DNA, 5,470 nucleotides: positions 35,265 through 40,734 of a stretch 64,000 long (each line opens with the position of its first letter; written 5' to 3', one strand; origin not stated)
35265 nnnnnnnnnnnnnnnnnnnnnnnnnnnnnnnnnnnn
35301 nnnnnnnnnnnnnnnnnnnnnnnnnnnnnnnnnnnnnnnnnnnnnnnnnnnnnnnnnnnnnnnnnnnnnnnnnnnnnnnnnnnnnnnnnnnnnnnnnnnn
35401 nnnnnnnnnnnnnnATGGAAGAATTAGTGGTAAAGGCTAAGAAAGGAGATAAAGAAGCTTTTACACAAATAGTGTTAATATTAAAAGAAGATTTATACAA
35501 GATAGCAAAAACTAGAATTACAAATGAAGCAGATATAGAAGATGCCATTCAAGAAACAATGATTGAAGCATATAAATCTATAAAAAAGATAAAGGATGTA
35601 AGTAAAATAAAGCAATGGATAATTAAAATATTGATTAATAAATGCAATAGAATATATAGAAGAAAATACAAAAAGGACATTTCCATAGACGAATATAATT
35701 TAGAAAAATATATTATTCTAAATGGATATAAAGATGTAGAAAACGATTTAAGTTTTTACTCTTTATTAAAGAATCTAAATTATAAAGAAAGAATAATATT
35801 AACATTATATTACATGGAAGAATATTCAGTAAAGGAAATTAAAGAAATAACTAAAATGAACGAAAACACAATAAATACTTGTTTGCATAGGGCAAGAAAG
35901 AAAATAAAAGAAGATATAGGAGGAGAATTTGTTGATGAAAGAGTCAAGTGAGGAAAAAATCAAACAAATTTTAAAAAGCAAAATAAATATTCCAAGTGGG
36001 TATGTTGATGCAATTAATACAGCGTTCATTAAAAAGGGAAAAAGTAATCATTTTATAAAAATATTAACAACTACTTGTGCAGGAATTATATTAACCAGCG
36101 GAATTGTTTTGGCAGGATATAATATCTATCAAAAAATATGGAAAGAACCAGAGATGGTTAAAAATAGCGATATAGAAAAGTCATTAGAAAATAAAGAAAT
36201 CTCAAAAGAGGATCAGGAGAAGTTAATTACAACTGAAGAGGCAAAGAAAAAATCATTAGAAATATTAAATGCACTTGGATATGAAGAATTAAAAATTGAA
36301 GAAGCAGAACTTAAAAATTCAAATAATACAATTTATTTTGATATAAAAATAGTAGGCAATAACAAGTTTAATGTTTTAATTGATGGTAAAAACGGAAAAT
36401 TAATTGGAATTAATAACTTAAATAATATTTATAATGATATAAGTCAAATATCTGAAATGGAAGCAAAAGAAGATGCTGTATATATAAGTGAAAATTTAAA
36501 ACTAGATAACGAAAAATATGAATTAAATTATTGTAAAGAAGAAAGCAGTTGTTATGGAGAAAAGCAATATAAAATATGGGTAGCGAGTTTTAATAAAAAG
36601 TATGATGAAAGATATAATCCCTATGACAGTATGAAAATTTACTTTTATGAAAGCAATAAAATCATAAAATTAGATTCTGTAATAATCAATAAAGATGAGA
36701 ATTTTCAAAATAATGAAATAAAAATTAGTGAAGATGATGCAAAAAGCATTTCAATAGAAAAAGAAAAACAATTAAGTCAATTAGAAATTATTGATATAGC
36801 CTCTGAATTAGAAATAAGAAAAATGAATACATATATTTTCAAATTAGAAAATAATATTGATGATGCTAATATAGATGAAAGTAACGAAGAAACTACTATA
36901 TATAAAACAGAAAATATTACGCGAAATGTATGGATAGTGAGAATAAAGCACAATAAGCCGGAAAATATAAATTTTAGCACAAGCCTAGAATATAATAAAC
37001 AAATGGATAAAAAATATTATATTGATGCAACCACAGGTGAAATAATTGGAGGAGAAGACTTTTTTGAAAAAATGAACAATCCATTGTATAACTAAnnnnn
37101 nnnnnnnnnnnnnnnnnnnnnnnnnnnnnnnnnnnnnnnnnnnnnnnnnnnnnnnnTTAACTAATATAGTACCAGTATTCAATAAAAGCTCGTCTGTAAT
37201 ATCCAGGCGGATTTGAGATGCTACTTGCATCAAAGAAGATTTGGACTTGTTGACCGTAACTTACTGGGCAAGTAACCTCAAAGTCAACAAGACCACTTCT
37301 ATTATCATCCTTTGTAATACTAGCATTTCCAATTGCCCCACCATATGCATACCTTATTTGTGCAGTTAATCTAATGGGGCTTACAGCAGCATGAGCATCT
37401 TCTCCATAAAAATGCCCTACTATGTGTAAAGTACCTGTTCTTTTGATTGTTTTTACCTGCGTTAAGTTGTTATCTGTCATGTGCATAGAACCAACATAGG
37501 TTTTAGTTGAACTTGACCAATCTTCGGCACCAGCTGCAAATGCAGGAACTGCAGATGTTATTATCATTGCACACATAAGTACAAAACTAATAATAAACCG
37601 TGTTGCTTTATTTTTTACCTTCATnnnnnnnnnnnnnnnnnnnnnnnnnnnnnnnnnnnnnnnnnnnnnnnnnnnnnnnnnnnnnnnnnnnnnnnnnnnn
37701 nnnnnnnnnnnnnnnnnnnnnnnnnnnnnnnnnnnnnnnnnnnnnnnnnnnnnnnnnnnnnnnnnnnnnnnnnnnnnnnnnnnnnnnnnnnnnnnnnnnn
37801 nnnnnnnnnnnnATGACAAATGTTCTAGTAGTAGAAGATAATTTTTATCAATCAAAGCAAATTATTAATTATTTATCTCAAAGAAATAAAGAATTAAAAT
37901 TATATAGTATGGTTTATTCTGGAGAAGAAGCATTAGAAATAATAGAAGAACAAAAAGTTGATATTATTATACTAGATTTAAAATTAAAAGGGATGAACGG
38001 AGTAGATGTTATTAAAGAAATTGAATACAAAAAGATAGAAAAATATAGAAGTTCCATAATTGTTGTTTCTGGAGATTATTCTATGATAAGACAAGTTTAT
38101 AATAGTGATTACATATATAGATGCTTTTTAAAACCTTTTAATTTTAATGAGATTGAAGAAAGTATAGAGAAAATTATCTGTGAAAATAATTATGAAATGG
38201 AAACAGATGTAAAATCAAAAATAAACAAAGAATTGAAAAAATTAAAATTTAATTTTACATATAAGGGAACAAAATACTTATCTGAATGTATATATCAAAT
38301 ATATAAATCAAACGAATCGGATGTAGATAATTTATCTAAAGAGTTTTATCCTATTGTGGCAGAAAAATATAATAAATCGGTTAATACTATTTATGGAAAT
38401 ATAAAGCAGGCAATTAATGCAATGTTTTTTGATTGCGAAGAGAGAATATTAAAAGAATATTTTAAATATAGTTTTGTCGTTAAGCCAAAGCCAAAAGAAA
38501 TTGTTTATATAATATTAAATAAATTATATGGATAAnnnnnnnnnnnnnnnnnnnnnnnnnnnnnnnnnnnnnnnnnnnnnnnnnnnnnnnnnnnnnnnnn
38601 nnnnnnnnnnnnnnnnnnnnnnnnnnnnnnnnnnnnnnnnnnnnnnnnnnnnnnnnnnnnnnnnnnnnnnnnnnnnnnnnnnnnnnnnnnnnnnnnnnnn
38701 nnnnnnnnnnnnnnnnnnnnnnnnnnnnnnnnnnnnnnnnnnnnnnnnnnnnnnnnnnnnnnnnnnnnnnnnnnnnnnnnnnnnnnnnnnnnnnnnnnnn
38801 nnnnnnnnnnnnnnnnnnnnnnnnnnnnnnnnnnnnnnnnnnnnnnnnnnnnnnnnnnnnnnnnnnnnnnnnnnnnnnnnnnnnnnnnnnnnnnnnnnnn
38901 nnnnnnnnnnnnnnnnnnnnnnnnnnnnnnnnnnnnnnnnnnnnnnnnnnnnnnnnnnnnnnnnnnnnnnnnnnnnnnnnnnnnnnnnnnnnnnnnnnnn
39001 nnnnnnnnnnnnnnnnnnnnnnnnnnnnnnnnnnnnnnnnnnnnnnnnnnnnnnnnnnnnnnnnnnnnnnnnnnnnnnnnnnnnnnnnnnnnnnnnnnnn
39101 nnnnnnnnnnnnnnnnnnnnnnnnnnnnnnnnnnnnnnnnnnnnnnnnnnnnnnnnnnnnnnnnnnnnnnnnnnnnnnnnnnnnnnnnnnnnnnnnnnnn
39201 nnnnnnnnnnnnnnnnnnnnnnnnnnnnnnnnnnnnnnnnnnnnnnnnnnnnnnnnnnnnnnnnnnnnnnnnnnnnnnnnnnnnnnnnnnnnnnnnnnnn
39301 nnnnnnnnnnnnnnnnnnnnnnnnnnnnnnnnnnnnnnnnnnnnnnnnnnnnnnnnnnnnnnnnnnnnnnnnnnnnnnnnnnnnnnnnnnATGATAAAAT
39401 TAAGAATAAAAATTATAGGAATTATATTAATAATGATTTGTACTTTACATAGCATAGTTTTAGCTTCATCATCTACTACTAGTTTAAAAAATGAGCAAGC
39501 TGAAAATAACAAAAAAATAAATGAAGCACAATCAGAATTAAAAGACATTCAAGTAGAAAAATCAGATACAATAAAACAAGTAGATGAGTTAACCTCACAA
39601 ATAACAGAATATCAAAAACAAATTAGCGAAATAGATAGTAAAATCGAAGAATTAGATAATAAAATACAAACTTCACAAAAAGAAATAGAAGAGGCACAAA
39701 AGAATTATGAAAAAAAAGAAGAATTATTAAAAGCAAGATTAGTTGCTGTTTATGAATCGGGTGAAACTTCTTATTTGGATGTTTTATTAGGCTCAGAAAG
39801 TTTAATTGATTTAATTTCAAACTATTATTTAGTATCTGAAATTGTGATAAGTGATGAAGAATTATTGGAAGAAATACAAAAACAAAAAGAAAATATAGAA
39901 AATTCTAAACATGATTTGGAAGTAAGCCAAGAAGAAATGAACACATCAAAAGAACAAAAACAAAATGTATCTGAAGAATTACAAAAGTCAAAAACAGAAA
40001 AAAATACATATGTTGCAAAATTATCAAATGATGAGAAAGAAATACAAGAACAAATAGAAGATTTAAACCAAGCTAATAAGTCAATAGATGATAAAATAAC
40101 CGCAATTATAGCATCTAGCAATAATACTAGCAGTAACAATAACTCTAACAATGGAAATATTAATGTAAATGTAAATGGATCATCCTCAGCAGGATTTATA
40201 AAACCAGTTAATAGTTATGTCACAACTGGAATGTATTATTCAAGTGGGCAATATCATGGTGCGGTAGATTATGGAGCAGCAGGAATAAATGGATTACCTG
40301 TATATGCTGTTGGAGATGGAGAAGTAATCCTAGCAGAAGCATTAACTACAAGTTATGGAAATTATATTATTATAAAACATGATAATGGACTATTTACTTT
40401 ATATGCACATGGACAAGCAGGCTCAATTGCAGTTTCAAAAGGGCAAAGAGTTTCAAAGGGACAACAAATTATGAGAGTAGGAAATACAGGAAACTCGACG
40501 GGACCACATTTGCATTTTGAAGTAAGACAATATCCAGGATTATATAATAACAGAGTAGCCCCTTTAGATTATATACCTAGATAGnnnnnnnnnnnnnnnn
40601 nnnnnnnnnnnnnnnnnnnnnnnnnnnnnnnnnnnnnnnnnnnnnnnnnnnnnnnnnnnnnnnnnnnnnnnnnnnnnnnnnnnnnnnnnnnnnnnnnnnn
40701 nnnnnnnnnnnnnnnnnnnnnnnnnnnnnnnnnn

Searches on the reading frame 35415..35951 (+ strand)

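Call 29: search_protein_families(library=pfam, proteins=[window:35415-35951:+], max_evalue=0.01)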
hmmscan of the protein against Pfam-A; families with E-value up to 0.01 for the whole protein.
window:35415-35951:+ (178 aa): 6 families
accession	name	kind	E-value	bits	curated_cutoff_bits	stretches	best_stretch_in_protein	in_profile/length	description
PF04542.20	Sigma70_r2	-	4.3e-11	42.9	24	1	24-84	6-68/71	Sigma-70 region 2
PF08281.18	Sigma70_r4_2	-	9.5e-11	41.6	25.7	1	113-164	3-54/54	Sigma-70, region 4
PF04545.22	Sigma70_r4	-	7.3e-08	32.3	24.1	1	117-166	1-50/50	Sigma-70, region 4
PF07638.17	Sigma70_ECF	-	1.4e-05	25.5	21.1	0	121-167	136-182/185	ECF sigma factor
PF12645.13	HTH_16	-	0.0027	18.2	22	1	3-52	2-60/65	Helix-turn-helix domain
PF04297.20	UPF0122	-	0.0078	16.9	22.7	1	114-164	13-61/101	Putative helix-turn-helix protein, YlxM / p13 like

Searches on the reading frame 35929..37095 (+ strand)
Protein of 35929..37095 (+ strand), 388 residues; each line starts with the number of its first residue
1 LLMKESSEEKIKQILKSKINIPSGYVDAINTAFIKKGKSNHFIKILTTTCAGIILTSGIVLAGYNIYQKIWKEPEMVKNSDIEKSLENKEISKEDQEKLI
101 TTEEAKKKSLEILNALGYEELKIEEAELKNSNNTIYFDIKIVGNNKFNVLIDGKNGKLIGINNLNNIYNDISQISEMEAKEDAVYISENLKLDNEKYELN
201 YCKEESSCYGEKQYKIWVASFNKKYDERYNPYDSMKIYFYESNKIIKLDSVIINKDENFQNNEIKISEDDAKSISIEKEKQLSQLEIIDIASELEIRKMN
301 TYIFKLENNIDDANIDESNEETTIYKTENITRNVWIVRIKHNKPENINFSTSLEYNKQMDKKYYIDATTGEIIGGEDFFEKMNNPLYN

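Call 29: search_protein_families(library=pfam, proteins=[window:35929-37095:+], max_evalue=0.01)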
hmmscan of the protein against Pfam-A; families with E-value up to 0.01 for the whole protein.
window:35929-37095:+ (388 aa): 1 family
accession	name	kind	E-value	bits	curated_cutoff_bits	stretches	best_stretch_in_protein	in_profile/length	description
PF03413.25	PepSY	-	0.0044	17.7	24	0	103-161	5-59/60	Peptidase propeptide and YPEB domain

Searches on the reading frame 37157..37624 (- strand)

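Call 3: search_protein_families(library=pfam, proteins=[window:37157-37624:-], max_evalue=1)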
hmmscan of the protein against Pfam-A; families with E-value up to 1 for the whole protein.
window:37157-37624:- (155 aa): 0 families

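Call 4: search_protein_families(library=ncbifam, proteins=[window:37157-37624:-], max_evalue=1)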
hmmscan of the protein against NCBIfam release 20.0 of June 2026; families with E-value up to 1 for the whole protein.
window:37157-37624:- (155 aa): 1 family
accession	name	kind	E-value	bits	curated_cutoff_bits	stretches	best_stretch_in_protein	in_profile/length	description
TIGR04533.1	cyanosortB_assc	equivalog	0.16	11.2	65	1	4-64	4-55/221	cyanoexosortase B system-associated protein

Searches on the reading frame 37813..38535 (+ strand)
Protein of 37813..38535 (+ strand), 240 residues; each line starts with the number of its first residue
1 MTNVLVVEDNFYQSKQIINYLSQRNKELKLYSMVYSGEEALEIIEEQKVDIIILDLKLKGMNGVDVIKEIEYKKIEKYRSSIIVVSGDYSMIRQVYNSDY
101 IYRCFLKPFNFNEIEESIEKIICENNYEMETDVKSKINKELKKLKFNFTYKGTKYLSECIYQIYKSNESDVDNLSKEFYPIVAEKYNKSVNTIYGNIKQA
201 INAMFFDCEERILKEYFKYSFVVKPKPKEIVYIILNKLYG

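Call 3: search_protein_families(library=pfam, proteins=[window:37813-38535:+], max_evalue=1)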
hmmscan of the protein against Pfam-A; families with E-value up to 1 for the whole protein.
window:37813-38535:+ (240 aa): 7 families
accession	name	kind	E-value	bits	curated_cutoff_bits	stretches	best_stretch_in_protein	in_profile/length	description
PF00072.30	Response_reg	-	6.1e-16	59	30.2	1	4-118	1-110/111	Response regulator receiver domain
PF08769.17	Spo0A_C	-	2.8e-12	47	25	1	137-238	1-104/104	Sporulation initiation factor Spo0A C terminal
PF20274.4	cREC_REC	-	3.3e-05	24.9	27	1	31-94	15-81/88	Cyclic-phosphate processing Receiver domain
PF09593.15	Pathogen_betaC1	-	0.0064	16.9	25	1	84-122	30-69/117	Beta-satellite pathogenicity beta C1 protein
PF23198.2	PDE8A_N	-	0.011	16.1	29.6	1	31-86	37-93/147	PDE8A-like, N-terminal domain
PF14297.12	Lin1244_N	-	0.015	16.4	25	1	131-209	4-82/95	Lin1244/Lin1753-like, N-terminal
PF23616.1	Ig_GEX2_N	-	0.021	15.4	27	1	136-192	35-91/105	GEX2 N-terminal Ig-like domain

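Call 4: search_protein_families(library=ncbifam, proteins=[window:37813-38535:+], max_evalue=1)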
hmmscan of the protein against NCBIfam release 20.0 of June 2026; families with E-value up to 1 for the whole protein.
window:37813-38535:+ (240 aa): 85 families (the best 25 are shown)
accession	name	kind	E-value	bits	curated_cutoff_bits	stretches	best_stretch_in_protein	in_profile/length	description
TIGR02875.1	spore_0_A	equivalog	4.6e-19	68.7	200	1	3-237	4-254/262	sporulation transcription factor Spo0A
NF012227.0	AdeR_RR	equivalog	1e-10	41.5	340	1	3-141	13-145/239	efflux system response regulator transcription factor AdeR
NF008302.0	PRK11091.1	equivalog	1.7e-10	39.7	838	1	3-143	527-664/779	aerobic respiration two-component sensor histidine kinase ArcB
NF052596.1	RR_EAL_PvrR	equivalog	4.4e-10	38.7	580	1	2-76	4-76/398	response regulator cyclic di-GMP phosphodiesterase PvrR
NF007969.0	PRK10693.1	equivalog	7.3e-10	38.4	329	1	3-148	9-150/337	two-component system response regulator RssB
NF053512.1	nitric_RR_NosR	exception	7.7e-10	38.4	400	1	25-144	20-141/422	response regulator c-di-GMP phosphodiesterase, NosR family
NF045991.1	RespRegCtrARhodob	equivalog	9.3e-10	38.6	350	1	4-122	3-116/224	response regulator transcription factor CtrA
NF045901.1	HisKinLetSLeg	equivalog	9.3e-10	37.1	1650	1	3-126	673-793/906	two-component system sensor histidine kinase LetS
NF052313.1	T9SS_RR_PorX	equivalog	3.4e-09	36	300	1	3-185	2-179/513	T9SS response regulator signal transducer PorX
NF007935.0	PRK10651.1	equivalog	3.6e-09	36.1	250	1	3-86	8-87/216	two-component system response regulator NarL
NF001965.0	PRK00742.1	subfamily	7.5e-09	35.2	293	1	3-86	5-83/357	chemotaxis-specific protein-glutamate methyltransferase CheB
NF040534.1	resp_reg_YycF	equivalog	9.3e-09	34.9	340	1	4-123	3-116/231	response regulator YycF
NF011896.0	PRK15369.1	equivalog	1.3e-08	34.7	242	1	2-72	4-73/211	two component system response regulator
NF007982.1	PRK10710.1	equivalog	3.6e-08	33.2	380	1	2-151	8-150/235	envelope stress response regulator BaeR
NF041946.1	LuxO_transreg_Vib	equivalog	5e-08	32.1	800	1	32-168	24-150/463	quorum-sensing sigma-54 dependent transcriptional regulator LuxO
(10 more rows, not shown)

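Call 40: find_homologous_proteins(query=window:37813-38535:+)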
Query window:37813-38535:+ (240 aa): 44 proteins with E <= 0.001 among 915 candidates.
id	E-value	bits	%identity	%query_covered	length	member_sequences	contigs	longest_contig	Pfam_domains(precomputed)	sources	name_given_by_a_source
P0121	9.0e-145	498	100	100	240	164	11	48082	PF00072.31,PF08769.18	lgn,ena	-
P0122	2.2e-107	376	99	75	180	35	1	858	PF08769.18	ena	-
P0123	9.6e-96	338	65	100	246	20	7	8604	PF00072.31,PF08769.18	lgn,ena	-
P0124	4.2e-94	333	64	100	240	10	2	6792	PF00072.31,PF08769.18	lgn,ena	-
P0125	1.7e-83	298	99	61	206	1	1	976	PF20274.5,PF00072.31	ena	-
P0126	7.2e-80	286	60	99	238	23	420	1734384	PF00072.31,PF08769.18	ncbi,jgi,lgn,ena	jgi:YesN/AraC family two-component response regulator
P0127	7.5e-80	286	56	99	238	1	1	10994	PF00072.31,PF08769.18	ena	-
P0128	1.2e-75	272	58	99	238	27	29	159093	PF00072.31,PF08769.18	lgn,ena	-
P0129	2.0e-74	268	54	99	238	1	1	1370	PF00072.31,PF08769.18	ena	-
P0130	3.8e-74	267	57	99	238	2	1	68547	PF00072.31,PF08769.18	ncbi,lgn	-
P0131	1.5e-71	259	52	99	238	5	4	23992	PF00072.31,PF08769.18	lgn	-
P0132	4.1e-70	254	51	99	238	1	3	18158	PF00072.31,PF08769.18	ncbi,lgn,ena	-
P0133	6.9e-70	253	52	99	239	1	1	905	PF00072.31,PF08769.18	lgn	-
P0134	1.9e-69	252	53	99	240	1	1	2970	PF00072.31,PF08769.18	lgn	-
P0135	4.7e-69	251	57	99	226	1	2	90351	PF00072.31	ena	-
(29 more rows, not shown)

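Call 41: find_encoding_contigs(protein=P0126, flank=8000, max_places=5)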
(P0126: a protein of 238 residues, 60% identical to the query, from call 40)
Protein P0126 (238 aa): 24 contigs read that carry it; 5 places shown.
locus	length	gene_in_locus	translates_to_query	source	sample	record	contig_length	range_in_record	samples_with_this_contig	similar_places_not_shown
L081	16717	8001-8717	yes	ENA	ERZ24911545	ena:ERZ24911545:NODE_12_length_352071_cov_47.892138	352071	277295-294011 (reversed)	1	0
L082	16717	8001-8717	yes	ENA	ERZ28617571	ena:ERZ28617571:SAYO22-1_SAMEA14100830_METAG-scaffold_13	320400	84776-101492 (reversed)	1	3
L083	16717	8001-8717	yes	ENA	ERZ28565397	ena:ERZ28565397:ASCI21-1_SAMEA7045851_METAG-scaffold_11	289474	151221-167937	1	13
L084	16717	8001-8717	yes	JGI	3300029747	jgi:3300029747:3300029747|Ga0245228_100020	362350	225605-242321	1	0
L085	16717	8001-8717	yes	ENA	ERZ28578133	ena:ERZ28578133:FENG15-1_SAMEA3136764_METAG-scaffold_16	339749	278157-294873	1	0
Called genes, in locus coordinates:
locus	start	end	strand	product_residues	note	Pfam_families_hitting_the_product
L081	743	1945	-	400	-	PF14657:Arm-DNA-bind_4 (weak), PF00589:Phage_integrase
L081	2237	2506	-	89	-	-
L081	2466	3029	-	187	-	-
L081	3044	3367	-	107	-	-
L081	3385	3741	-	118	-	-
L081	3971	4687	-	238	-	PF13560:HTH_31 (weak), PF01381:HTH_3, PF12844:HTH_19 (faint)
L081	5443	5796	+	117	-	-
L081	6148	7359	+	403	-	PF00652:Ricin_B_lectin (faint), PF14200:RicinB_lectin_2, PF12671:Amidase_6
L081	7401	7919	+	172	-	-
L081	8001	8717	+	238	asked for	PF00072:Response_reg, PF08769:Spo0A_C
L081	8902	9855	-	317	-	PF01076:Mob_Pre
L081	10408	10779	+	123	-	-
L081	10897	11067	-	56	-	PF15738:YafQ_toxin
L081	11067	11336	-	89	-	PF04221:RelB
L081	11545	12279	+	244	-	PF01738:DLH (weak), PF00756:Esterase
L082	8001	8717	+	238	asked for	PF00072:Response_reg, PF08769:Spo0A_C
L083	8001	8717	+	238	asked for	PF00072:Response_reg, PF08769:Spo0A_C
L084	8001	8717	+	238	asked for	PF00072:Response_reg, PF08769:Spo0A_C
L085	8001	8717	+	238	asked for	PF00072:Response_reg, PF08769:Spo0A_C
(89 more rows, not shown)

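Call 92: search_dna_similar(query=window:37813-38535:+, collection=plasmids, mode=protein, max_rows=12)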
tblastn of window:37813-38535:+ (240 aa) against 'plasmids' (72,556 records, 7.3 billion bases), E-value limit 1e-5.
No match.

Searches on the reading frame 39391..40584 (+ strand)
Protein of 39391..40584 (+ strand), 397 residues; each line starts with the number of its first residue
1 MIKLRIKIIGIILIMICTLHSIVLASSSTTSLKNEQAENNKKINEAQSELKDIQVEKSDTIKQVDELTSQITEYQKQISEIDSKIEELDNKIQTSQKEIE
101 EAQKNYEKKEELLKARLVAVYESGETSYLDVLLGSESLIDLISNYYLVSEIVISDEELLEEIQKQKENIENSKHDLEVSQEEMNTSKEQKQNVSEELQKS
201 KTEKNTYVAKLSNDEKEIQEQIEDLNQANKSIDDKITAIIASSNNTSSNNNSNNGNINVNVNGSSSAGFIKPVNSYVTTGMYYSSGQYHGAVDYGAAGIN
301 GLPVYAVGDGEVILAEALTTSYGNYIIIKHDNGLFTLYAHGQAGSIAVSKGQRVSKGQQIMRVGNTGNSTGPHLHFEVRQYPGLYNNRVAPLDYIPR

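Call 29: search_protein_families(library=pfam, proteins=[window:39391-40584:+], max_evalue=0.01)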
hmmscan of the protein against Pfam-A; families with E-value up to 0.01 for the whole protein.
window:39391-40584:+ (397 aa): 17 families
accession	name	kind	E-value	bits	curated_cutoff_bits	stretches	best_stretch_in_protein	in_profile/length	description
PF01551.29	Peptidase_M23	-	9.4e-27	93.5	28.7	1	288-380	2-89/96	Peptidase family M23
PF24568.1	CC_PcsB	-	2.6e-17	62.9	27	1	99-171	1-74/75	Peptidoglycan hydrolase PcsB, coiled-coil domain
PF06810.17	Phage_scaffold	-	8.7e-06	26.2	35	1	33-115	17-106/170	Phage capsid assembly scaffolding protein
PF13851.11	GAS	-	8.8e-06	25.7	32.3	1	30-120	29-118/200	Growth-arrest specific micro-tubule binding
PF07926.17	TPR_MLP1_2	-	0.00015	22.2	36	1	27-117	22-112/129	TPR/MLP1/MLP2-like protein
PF02050.21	FliJ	-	0.00021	22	28.4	1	33-111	4-87/123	Flagellar FliJ protein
PF21121.2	Nup49_C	-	0.00091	20.2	28.5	1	62-131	8-77/87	Nucleoporin Nup49 C-terminal helical region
PF06008.19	Laminin_I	-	0.001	19.3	34.6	1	27-108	47-129/259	Laminin Domain I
PF14932.11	HAUS-augmin3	-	0.0011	19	29.4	1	28-117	57-149/260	HAUS augmin-like complex subunit 3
PF09763.15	Sec3_CC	-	0.0013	19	27.1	1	30-99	10-79/133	Exocyst complex component Sec3, coiled-coil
PF14661.11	HAUS6_N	-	0.0034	17.5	26.4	1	26-111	131-217/233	HAUS augmin-like complex subunit 6 N-terminus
PF06160.17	EzrA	-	0.0035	16.2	39.6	1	35-116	76-155/557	Septation ring formation regulator, EzrA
PF05667.16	CCDC22_CC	-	0.0041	16.8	39.2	1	30-114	182-271/477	CCDC22 protein coiled-coil region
PF12795.12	MscS_porin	-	0.0059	16.7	34.4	1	38-114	82-162/238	Mechanosensitive ion channel porin domain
PF08614.16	ATG16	-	0.006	17.2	33.7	1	30-111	91-172/200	Autophagy protein 16 (ATG16)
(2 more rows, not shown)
